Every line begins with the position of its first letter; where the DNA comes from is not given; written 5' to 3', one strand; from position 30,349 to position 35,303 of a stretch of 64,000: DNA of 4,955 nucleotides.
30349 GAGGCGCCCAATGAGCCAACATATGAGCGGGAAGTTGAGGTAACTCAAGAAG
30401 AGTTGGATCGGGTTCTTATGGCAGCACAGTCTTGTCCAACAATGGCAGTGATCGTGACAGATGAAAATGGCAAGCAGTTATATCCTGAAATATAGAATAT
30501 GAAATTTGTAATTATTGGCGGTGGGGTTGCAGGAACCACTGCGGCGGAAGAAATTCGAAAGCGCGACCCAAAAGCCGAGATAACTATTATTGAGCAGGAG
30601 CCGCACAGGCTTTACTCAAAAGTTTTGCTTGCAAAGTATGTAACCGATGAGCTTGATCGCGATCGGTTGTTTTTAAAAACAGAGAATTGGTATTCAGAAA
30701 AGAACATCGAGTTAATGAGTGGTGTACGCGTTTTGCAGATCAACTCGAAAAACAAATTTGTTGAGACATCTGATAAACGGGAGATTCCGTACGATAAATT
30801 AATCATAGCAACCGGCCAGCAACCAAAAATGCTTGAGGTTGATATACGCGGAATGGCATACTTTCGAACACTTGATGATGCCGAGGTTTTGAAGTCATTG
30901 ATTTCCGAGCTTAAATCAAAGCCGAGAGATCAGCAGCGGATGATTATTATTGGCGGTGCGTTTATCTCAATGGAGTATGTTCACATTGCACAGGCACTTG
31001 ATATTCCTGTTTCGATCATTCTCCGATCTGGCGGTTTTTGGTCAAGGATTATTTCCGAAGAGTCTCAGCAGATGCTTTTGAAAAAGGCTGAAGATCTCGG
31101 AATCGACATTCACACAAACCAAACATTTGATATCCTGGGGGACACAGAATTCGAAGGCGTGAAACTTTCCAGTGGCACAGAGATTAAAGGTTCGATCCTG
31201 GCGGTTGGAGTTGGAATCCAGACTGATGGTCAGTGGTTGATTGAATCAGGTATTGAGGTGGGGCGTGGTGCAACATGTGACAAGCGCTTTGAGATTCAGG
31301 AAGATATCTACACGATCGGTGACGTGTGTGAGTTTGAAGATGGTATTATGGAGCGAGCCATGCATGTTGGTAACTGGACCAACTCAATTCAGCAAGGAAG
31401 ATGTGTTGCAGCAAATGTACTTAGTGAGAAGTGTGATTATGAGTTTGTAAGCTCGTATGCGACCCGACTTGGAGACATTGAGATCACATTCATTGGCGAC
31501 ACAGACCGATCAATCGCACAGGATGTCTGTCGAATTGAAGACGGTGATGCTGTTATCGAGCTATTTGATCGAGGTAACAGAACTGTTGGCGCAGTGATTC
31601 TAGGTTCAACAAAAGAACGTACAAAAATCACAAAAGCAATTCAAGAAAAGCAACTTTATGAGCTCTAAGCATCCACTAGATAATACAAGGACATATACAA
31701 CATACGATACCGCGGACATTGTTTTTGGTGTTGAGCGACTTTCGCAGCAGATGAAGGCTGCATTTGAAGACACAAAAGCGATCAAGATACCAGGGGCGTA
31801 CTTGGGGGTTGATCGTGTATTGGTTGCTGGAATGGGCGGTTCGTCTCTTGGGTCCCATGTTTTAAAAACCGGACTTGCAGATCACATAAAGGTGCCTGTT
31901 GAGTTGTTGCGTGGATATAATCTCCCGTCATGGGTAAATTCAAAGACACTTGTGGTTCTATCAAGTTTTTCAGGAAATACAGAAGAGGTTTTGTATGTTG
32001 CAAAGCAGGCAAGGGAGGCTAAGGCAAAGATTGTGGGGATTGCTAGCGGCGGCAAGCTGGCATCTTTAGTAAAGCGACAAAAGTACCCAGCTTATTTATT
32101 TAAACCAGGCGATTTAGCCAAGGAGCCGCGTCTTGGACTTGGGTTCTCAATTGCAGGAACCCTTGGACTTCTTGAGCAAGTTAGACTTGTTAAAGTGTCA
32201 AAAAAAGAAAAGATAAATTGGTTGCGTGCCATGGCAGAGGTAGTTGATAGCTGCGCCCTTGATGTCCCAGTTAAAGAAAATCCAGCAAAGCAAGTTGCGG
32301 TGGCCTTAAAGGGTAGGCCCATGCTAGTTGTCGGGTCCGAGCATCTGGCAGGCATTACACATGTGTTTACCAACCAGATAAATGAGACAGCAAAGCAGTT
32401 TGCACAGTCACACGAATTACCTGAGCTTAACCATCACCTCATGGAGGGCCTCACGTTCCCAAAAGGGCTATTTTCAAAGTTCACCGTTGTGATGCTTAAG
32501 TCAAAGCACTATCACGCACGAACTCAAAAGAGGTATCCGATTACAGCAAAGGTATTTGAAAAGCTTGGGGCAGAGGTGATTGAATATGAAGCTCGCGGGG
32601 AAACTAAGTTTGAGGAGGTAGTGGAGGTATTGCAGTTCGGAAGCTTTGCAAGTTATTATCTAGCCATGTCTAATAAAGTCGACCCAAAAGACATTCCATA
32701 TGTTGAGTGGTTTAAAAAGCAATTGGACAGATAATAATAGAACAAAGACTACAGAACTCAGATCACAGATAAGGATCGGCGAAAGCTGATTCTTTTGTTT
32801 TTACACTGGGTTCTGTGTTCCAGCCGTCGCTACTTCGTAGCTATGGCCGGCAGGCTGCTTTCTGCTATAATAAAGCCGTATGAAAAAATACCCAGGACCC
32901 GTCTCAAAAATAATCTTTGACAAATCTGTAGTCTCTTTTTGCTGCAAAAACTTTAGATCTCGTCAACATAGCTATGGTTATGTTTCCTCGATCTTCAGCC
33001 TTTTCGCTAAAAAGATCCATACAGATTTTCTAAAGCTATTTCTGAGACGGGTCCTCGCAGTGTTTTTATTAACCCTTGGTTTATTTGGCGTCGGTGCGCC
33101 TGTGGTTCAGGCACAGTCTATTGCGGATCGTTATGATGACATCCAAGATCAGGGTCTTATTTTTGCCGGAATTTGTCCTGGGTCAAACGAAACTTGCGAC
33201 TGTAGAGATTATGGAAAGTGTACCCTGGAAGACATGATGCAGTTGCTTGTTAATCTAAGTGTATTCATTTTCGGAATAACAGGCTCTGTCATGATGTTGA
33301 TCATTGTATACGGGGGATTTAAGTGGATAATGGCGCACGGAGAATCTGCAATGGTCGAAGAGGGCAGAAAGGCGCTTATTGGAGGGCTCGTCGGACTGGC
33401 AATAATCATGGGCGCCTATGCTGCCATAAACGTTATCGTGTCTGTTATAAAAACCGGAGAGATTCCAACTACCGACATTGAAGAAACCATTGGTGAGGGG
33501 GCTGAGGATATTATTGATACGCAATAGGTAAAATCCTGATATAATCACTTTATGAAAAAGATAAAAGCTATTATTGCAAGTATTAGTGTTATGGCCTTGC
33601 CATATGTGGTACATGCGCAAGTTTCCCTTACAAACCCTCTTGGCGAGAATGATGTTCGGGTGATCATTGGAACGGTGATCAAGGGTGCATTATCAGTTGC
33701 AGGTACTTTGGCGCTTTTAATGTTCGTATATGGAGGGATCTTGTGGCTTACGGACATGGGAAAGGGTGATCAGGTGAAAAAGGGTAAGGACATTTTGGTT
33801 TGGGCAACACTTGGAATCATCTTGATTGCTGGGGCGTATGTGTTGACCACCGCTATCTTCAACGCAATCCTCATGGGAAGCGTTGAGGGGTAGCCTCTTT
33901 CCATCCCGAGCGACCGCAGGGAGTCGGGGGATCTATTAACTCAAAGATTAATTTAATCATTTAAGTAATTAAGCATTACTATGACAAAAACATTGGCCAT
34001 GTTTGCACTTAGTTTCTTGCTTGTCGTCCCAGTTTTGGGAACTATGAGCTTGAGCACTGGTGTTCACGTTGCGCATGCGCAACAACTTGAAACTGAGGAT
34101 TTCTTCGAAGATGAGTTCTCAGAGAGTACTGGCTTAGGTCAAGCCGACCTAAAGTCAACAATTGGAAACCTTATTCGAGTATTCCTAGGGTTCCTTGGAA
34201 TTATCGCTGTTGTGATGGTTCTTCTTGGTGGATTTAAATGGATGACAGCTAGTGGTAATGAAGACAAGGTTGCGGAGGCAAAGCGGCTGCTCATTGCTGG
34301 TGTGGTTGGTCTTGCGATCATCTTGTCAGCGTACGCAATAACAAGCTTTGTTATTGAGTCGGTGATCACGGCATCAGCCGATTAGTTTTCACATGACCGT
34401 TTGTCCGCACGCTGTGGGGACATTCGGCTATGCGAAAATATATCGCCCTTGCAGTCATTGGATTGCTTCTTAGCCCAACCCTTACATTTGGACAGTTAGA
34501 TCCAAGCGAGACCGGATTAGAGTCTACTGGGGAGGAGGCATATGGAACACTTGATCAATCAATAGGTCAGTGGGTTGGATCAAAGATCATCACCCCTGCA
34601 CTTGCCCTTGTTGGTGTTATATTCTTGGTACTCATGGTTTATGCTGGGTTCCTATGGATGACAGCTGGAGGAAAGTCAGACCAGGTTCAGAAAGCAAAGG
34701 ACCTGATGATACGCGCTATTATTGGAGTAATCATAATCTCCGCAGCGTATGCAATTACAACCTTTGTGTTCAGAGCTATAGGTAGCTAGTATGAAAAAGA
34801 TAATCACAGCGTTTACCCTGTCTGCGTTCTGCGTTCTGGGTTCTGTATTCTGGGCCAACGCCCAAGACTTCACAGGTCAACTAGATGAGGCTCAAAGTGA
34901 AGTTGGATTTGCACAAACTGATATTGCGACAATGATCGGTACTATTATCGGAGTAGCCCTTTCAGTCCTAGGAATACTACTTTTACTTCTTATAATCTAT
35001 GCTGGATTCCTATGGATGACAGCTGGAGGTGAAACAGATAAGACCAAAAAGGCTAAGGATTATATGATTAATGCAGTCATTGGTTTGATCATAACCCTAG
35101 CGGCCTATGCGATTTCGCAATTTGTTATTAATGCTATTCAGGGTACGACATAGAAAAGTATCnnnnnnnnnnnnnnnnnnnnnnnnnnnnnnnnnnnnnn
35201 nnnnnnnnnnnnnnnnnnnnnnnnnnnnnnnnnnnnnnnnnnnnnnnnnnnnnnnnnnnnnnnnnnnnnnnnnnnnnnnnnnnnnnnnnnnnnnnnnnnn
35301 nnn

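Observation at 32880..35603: Tandem array of six TrbC/VirB2-like pilin paralogs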

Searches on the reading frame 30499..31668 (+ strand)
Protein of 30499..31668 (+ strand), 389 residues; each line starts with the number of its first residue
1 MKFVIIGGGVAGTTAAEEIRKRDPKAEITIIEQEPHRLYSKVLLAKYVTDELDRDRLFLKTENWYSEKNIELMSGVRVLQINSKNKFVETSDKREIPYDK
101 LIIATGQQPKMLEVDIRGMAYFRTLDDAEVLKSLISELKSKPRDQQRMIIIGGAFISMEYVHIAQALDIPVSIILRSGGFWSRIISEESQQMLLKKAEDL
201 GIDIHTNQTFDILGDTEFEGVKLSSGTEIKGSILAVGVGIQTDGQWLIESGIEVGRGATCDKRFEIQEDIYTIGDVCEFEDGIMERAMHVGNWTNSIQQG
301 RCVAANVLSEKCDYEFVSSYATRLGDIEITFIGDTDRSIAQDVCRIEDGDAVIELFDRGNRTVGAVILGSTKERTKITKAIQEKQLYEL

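Call 5: search_protein_families(library=pfam, proteins=[window:30499-31668:+], max_evalue=0.001)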
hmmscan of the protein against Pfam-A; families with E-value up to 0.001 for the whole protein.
window:30499-31668:+ (389 aa): 9 families
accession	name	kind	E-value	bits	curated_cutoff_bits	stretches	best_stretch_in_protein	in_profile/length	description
PF07992.20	Pyr_redox_2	-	2.5e-45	155.6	26.1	1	2-300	2-291/291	Pyridine nucleotide-disulphide oxidoreductase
PF00070.33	Pyr_redox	-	2.9e-12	47.4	22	1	147-211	1-64/82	Pyridine nucleotide-disulphide oxidoreductase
PF03486.20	HI0933_like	-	2e-06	27.9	50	0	2-42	2-39/244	HI0933-like protein Rossmann domain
PF01266.30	DAO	-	5.3e-06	26.6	27.9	0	3-35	2-32/353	FAD dependent oxidoreductase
PF13450.12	NAD_binding_8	-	5.6e-06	27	21.9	1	5-36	1-30/68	NAD(P)-binding Rossmann-like domain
PF13454.12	NAD_binding_9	-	3.6e-05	24.2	21.8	0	4-36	1-35/155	FAD-NAD(P)-binding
PF13738.12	Pyr_redox_3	-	3.8e-05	23.5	30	0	63-229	89-255/305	Pyridine nucleotide-disulphide oxidoreductase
PF01134.28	GIDA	-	0.00011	21.9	22.1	0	3-25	2-24/391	Glucose inhibited division protein A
PF18267.7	Rubredoxin_C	-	0.00035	20.9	25.9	0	326-384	9-69/70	Rubredoxin NAD+ reductase C-terminal domain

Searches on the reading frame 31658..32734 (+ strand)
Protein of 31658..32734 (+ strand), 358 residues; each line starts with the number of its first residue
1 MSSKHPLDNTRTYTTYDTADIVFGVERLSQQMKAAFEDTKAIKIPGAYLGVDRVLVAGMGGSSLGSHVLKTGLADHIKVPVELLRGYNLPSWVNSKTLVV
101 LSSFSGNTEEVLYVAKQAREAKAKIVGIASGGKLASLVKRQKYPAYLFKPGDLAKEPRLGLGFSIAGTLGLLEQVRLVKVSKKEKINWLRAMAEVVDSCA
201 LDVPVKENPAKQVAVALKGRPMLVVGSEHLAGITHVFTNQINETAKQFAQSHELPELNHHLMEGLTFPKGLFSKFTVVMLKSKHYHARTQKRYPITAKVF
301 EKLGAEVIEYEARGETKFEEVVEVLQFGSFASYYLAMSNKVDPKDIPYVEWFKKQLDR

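Call 5: search_protein_families(library=pfam, proteins=[window:31658-32734:+], max_evalue=0.001)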
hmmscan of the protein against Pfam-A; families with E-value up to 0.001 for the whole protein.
window:31658-32734:+ (358 aa): 2 families
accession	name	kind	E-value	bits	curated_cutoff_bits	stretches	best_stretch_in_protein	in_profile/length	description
PF10432.14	bact-PGI_C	-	1.9e-35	122.5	24.5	1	207-356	2-151/151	Bacterial phospho-glucose isomerase C-terminal SIS domain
PF01380.27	SIS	-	5.3e-05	23.5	25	1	52-130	6-88/131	SIS domain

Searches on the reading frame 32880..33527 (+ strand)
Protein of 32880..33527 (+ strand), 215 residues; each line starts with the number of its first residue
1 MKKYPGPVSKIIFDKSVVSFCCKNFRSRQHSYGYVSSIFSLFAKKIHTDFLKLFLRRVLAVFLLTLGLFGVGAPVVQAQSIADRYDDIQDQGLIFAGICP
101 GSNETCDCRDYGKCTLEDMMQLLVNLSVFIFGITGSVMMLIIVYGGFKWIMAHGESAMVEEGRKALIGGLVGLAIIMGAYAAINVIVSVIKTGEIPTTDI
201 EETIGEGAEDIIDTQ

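Call 3: search_protein_families(library=pfam, proteins=[window:32880-33527:+], max_evalue=1)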
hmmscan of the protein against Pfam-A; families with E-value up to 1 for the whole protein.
window:32880-33527:+ (215 aa): 1 family
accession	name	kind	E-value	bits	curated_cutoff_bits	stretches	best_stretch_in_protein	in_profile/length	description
PF18895.5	T4SS_pilin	-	9.2e-07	29.3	26.6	1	122-190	8-71/71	Type IV secretion system pilin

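Call 57: search_protein_families(library=ncbifam, proteins=[window:32880-33527:+], max_evalue=0.01)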
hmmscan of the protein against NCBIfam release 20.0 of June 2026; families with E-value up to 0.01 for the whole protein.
window:32880-33527:+ (215 aa): 0 families

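Call 83: search_protein_families(library=phrogs, proteins=[window:32880-33527:+], max_evalue=0.01)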
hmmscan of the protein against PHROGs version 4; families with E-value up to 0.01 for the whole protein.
window:32880-33527:+ (215 aa): 0 families

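Call 87: find_homologous_proteins(query=window:32880-33527:+, max_evalue=1e-10)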
Query window:32880-33527:+ (215 aa): 10 proteins with E <= 1e-10 among 422 candidates.
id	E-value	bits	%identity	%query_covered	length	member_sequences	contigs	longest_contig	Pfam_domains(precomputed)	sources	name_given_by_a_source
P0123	1.2e-137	474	100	100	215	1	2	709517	PF18895.6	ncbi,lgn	-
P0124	5.0e-81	289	82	75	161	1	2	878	PF18895.6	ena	-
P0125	5.9e-75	269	76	75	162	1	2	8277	PF18895.6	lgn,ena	-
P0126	7.2e-68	246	71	75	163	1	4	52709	PF18895.6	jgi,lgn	-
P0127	3.0e-67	244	71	75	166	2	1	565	PF18895.6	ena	-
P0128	1.9e-66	242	68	75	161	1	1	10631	PF18895.6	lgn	-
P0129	2.0e-63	232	61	75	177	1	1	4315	PF18895.6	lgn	-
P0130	4.1e-54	201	63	65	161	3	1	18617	PF18895.6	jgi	jgi:hypothetical protein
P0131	7.4e-50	187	66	59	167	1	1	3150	-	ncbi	-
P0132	2.6e-44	169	55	64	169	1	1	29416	PF18895.6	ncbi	ncbi:MAG: hypothetical protein ABIA47_04085 [bacterium]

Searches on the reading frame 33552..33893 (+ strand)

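Call 3: search_protein_families(library=pfam, proteins=[window:33552-33893:+], max_evalue=1)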
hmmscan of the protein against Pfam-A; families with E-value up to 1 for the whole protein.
window:33552-33893:+ (113 aa): 3 families
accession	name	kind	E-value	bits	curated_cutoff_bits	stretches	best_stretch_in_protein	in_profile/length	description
PF18895.5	T4SS_pilin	-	2.3e-06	28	26.6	1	37-102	7-71/71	Type IV secretion system pilin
PF13126.11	DUF3975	-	0.37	11.7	25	1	76-92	4-20/80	Protein of unknown function (DUF3975)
PF11190.13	DUF2976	-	0.56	10.6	28.2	1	42-103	18-79/87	Protein of unknown function (DUF2976)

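Call 57: search_protein_families(library=ncbifam, proteins=[window:33552-33893:+], max_evalue=0.01)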
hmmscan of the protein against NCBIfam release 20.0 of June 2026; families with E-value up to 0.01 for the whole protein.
window:33552-33893:+ (113 aa): 0 families

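Call 83: search_protein_families(library=phrogs, proteins=[window:33552-33893:+], max_evalue=0.01)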
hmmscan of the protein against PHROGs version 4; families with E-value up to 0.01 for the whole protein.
window:33552-33893:+ (113 aa): 0 families

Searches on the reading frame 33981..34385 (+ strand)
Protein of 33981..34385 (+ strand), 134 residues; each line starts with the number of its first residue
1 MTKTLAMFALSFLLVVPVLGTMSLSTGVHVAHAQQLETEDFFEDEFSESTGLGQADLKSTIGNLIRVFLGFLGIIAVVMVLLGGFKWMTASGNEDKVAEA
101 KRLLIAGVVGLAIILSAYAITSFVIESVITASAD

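Call 3: search_protein_families(library=pfam, proteins=[window:33981-34385:+], max_evalue=1)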
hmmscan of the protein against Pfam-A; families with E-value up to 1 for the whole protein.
window:33981-34385:+ (134 aa): 6 families
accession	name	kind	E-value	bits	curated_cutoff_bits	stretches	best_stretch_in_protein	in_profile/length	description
PF18895.5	T4SS_pilin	-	6.2e-10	39.4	26.6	1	57-124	5-71/71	Type IV secretion system pilin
PF04956.18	TrbC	-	0.00052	20.6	27.9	1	51-122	34-96/98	TrbC/VIRB2 pilin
PF19607.4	DUF6112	-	0.00079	19.6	25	1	51-114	9-70/88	Family of unknown function (DUF6112)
PF05987.18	DUF898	-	0.0035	17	28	1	9-124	131-240/336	Bacterial protein of unknown function (DUF898)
PF05545.16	FixQ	-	0.54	10.7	29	1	64-103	5-44/49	Cbb3-type cytochrome oxidase component FixQ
PF19747.4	DUF6234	-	0.83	10.5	27.5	1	74-120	21-69/129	Family of unknown function (DUF6234)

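Call 57: search_protein_families(library=ncbifam, proteins=[window:33981-34385:+], max_evalue=0.01)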
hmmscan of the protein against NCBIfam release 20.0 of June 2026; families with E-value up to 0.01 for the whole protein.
window:33981-34385:+ (134 aa): 3 families
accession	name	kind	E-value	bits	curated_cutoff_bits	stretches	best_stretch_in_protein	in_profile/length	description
NF045849.1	ICE_MMCAP2_0565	equivalog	3.1e-09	36.4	40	1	57-126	9-78/80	Mbov_0395 family pilin-like conjugal transfer protein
NF047765.1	LIC_13387_fam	subfamily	0.0023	17.6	33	1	62-116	51-105/131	LIC_13387 family protein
NF038392.1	div_DrpB_YedR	equivalog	0.004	17.4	50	1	53-90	46-82/86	cell division protein DrpB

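Call 83: search_protein_families(library=phrogs, proteins=[window:33981-34385:+], max_evalue=0.01)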
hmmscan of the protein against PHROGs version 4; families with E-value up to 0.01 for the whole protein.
window:33981-34385:+ (134 aa): 0 families

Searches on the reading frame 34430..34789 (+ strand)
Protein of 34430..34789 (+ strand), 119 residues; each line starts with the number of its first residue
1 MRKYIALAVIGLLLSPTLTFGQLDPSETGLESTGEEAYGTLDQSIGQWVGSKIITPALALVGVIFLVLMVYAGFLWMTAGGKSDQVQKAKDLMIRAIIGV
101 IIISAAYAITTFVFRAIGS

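Call 3: search_protein_families(library=pfam, proteins=[window:34430-34789:+], max_evalue=1)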
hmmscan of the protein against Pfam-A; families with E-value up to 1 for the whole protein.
window:34430-34789:+ (119 aa): 6 families
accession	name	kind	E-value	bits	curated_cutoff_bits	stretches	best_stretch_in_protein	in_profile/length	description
PF18895.5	T4SS_pilin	-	1.8e-07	31.6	26.6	1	52-113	11-71/71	Type IV secretion system pilin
PF02322.20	Cyt_bd_oxida_II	-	0.0011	18.8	35.6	1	39-112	146-210/302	Cytochrome bd terminal oxidase subunit II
PF07884.19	VKOR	-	0.022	15.3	27.5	1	5-110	4-106/134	Vitamin K epoxide reductase family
PF20312.3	DUF6608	-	0.046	14.1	24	1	52-112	4-63/131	Family of unknown function (DUF6608)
PF16491.10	Peptidase_M48_N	-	0.093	13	27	0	35-76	104-145/179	CAAX prenyl protease N-terminal, five membrane helices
PF06120.16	Phage_HK97_TLTM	-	0.21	11.2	24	1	49-89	10-49/295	Tail length tape measure protein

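Call 57: search_protein_families(library=ncbifam, proteins=[window:34430-34789:+], max_evalue=0.01)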
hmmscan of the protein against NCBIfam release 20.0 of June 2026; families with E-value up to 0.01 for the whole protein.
window:34430-34789:+ (119 aa): 1 family
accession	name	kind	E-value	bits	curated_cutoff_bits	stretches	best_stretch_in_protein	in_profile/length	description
NF045849.1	ICE_MMCAP2_0565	equivalog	0.00017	21.2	40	1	43-116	7-79/80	Mbov_0395 family pilin-like conjugal transfer protein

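Call 83: search_protein_families(library=phrogs, proteins=[window:34430-34789:+], max_evalue=0.01)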
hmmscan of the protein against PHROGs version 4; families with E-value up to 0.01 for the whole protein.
window:34430-34789:+ (119 aa): 1 family
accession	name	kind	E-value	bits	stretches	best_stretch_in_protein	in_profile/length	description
phrog_9877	-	unknown function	0.0015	19.5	0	66-117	53-102/105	-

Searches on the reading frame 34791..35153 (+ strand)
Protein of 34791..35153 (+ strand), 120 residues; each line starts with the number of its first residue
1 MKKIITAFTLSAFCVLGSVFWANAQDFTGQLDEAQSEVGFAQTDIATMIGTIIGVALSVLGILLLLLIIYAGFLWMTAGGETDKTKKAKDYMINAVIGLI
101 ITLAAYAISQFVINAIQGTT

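Call 3: search_protein_families(library=pfam, proteins=[window:34791-35153:+], max_evalue=1)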
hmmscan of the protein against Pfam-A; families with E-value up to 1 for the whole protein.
window:34791-35153:+ (120 aa): 11 families
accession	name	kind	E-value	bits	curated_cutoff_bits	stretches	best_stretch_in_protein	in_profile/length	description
PF18895.5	T4SS_pilin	-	1.1e-08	35.4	26.6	1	42-112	2-71/71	Type IV secretion system pilin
PF11368.13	DUF3169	-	0.0014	18.7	31.6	1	12-117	63-165/250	Protein of unknown function (DUF3169)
PF02417.20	Chromate_transp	-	0.0018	18.8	28.6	1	21-109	35-128/166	Chromate transporter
PF07331.16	TctB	-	0.0039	17.8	29.1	1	7-108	4-84/137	Tripartite tricarboxylate transporter TctB family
PF05987.18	DUF898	-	0.014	15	28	1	35-111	163-243/336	Bacterial protein of unknown function (DUF898)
PF02322.20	Cyt_bd_oxida_II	-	0.02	14.7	35.6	1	6-111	160-257/302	Cytochrome bd terminal oxidase subunit II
PF04893.22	Yip1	-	0.059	13.7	28.6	1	6-104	64-168/173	Yip1 domain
PF04478.17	Mid2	-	0.073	13.3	23.2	1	31-70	32-71/150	Mid2 like cell wall stress sensor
PF06979.18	TMEM70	-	0.1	13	22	1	8-70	15-79/157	TMEM70/TMEM186/TMEM223 protein family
PF04210.18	MtrG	-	0.15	12.4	27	1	28-68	16-57/64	Tetrahydromethanopterin S-methyltransferase, subunit G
PF06024.17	Orf78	-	0.95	10.2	29.4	0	43-70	55-82/101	Orf78 (ac78)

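Call 57: search_protein_families(library=ncbifam, proteins=[window:34791-35153:+], max_evalue=0.01)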
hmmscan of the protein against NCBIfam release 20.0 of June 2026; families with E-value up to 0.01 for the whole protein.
window:34791-35153:+ (120 aa): 1 family
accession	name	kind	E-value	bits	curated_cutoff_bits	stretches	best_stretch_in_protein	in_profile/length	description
NF045849.1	ICE_MMCAP2_0565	equivalog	2.2e-10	40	40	1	43-116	7-80/80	Mbov_0395 family pilin-like conjugal transfer protein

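Call 83: search_protein_families(library=phrogs, proteins=[window:34791-35153:+], max_evalue=0.01)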
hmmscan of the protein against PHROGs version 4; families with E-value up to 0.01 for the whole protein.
window:34791-35153:+ (120 aa): 0 families
